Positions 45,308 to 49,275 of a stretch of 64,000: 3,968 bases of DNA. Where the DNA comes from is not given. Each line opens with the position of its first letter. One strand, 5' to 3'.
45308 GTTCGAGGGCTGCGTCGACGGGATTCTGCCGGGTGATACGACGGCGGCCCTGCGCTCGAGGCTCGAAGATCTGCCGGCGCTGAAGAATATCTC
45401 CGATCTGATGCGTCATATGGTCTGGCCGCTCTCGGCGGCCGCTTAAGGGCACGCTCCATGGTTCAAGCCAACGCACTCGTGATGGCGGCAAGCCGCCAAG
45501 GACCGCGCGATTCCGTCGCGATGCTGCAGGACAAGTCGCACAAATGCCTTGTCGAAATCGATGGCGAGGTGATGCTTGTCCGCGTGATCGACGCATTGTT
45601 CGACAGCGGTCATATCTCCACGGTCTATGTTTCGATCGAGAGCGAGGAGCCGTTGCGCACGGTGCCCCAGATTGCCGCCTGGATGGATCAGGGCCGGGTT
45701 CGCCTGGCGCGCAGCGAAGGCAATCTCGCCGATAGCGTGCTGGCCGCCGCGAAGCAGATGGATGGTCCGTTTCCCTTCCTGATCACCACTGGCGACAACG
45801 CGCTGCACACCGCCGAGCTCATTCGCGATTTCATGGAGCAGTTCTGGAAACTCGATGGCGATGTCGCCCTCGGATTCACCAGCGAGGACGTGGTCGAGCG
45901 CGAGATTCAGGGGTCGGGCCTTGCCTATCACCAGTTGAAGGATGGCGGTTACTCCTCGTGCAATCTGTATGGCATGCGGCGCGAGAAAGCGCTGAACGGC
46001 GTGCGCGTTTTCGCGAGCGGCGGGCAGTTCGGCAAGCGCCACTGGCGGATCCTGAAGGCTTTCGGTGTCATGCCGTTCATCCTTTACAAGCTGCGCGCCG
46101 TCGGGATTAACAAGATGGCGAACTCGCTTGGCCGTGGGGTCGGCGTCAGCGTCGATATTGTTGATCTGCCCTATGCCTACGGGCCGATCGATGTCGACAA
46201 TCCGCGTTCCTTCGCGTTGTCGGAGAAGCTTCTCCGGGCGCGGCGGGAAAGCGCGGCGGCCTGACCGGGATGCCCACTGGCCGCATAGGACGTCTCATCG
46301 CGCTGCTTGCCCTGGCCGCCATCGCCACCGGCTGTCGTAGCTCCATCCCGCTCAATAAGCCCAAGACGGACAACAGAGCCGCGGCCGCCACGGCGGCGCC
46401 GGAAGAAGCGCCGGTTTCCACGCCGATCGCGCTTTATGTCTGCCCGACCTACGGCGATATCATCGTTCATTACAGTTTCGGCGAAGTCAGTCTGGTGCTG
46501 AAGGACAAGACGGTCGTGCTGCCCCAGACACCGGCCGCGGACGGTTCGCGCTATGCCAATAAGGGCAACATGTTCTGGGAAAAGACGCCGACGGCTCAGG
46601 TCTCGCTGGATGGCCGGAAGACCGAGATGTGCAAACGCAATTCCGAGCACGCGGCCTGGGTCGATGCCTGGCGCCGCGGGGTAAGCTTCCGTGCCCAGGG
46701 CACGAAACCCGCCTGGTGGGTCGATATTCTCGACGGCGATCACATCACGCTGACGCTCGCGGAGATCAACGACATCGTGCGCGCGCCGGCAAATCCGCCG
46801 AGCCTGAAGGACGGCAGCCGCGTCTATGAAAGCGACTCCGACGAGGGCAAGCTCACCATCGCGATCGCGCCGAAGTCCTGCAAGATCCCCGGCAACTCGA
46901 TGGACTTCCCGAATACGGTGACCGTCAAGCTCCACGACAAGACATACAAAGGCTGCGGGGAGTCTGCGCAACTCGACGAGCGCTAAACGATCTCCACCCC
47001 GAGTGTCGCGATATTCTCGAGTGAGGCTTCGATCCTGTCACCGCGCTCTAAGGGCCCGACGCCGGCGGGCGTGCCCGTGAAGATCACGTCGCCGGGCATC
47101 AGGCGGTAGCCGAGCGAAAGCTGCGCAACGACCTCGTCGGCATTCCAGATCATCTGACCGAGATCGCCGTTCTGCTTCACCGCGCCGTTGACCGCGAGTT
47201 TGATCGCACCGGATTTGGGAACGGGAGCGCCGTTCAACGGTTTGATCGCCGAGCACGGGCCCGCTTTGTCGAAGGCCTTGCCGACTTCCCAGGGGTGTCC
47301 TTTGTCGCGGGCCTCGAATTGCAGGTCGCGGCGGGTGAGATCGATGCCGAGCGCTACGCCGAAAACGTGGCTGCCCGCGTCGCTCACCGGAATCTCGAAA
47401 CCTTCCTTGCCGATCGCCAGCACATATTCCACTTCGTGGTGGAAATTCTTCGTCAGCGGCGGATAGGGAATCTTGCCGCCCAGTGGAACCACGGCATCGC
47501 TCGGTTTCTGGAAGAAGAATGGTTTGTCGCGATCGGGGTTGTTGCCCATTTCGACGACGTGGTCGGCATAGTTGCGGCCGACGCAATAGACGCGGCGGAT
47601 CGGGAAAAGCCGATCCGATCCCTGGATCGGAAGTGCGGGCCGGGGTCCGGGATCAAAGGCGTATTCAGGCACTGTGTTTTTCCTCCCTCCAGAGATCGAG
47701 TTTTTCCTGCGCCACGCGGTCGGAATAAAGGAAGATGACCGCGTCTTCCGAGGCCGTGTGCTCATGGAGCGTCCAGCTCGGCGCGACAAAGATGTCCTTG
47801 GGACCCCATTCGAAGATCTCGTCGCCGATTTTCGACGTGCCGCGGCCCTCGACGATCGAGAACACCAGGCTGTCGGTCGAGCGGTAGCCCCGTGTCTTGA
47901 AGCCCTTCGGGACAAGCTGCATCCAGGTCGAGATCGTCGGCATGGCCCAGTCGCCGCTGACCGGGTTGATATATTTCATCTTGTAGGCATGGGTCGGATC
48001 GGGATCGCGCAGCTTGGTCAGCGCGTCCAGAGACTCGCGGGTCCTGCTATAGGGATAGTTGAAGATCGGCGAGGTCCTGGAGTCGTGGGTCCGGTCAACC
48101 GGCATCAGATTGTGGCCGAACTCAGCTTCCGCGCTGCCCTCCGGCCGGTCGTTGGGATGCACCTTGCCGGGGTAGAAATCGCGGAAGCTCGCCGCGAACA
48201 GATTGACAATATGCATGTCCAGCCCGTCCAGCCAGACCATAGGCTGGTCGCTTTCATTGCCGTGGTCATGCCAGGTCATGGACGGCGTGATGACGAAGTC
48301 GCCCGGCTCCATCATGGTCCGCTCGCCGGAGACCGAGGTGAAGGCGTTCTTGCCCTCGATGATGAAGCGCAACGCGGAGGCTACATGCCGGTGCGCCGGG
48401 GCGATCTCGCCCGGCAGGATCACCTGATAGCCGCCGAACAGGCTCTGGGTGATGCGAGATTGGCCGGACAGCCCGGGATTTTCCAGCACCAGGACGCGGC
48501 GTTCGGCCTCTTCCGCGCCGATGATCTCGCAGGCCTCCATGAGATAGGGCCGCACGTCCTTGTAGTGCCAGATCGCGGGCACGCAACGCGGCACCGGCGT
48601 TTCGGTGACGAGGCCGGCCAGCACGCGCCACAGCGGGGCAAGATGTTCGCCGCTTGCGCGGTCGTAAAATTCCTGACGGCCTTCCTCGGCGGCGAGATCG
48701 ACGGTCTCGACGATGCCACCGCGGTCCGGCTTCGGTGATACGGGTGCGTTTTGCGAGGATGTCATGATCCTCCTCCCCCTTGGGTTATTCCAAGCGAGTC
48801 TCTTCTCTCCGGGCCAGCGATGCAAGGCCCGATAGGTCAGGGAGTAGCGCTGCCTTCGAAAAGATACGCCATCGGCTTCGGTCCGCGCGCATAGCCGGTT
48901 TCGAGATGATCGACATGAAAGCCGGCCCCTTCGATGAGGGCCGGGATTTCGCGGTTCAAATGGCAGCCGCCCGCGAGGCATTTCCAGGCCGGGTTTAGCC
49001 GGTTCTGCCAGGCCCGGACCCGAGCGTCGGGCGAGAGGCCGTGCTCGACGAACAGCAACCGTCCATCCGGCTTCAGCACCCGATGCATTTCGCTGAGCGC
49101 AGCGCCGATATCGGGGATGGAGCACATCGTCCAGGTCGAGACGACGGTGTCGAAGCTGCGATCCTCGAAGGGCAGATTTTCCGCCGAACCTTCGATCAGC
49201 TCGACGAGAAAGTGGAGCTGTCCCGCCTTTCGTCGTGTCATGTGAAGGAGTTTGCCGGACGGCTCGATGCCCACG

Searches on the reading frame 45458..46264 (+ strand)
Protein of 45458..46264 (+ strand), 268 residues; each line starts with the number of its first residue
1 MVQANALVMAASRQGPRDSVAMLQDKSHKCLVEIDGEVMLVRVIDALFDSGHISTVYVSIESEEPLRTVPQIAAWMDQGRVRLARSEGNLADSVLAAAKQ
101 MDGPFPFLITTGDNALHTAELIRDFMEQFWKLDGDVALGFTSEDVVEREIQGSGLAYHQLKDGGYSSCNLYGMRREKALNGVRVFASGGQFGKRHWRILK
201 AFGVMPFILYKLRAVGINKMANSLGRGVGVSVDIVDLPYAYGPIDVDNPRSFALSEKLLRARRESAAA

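Call 28: search_protein_families(library=pfam, proteins=[window:45458-46264:+], max_evalue=0.0001)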
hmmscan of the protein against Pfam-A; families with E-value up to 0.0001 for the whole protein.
window:45458-46264:+ (268 aa): 1 family
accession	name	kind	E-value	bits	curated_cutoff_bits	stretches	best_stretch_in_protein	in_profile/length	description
PF12804.13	NTP_transf_3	-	1.5e-08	35.4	27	1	27-138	14-120/160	MobA-like NTP transferase domain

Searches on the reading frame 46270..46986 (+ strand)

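Call 28: search_protein_families(library=pfam, proteins=[window:46270-46986:+], max_evalue=0.0001)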
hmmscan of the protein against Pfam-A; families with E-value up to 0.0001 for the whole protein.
window:46270-46986:+ (238 aa): 1 family
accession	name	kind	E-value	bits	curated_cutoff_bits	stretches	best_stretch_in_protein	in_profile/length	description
PF09864.15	MliC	-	4.6e-10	39.8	22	1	56-119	1-66/67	Membrane-bound lysozyme-inhibitor of c-type lysozyme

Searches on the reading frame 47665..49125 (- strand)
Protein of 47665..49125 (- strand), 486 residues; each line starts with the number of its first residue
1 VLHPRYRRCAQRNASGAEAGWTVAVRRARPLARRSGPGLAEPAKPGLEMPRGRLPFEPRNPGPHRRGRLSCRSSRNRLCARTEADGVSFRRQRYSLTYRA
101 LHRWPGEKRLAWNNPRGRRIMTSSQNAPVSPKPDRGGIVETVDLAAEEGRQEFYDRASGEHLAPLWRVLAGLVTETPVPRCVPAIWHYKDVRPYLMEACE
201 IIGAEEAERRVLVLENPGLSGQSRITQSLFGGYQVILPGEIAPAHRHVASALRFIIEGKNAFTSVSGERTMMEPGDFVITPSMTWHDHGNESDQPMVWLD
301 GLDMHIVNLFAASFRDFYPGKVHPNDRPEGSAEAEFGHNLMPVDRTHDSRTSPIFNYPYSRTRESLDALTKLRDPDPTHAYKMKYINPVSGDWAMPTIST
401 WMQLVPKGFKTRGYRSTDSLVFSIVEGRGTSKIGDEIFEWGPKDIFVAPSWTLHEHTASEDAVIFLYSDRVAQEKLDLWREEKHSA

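Call 28: search_protein_families(library=pfam, proteins=[window:47665-49125:-], max_evalue=0.0001)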
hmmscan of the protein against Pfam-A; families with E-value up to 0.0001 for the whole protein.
window:47665-49125:- (486 aa): 2 families
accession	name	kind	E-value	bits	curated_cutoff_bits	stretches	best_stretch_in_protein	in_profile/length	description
PF07883.17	Cupin_2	-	3.1e-23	81.7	27.2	1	233-300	2-68/70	Cupin domain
PF02311.25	AraC_binding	-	9.9e-06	25.8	21.1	0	241-296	15-69/135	AraC-like ligand binding domain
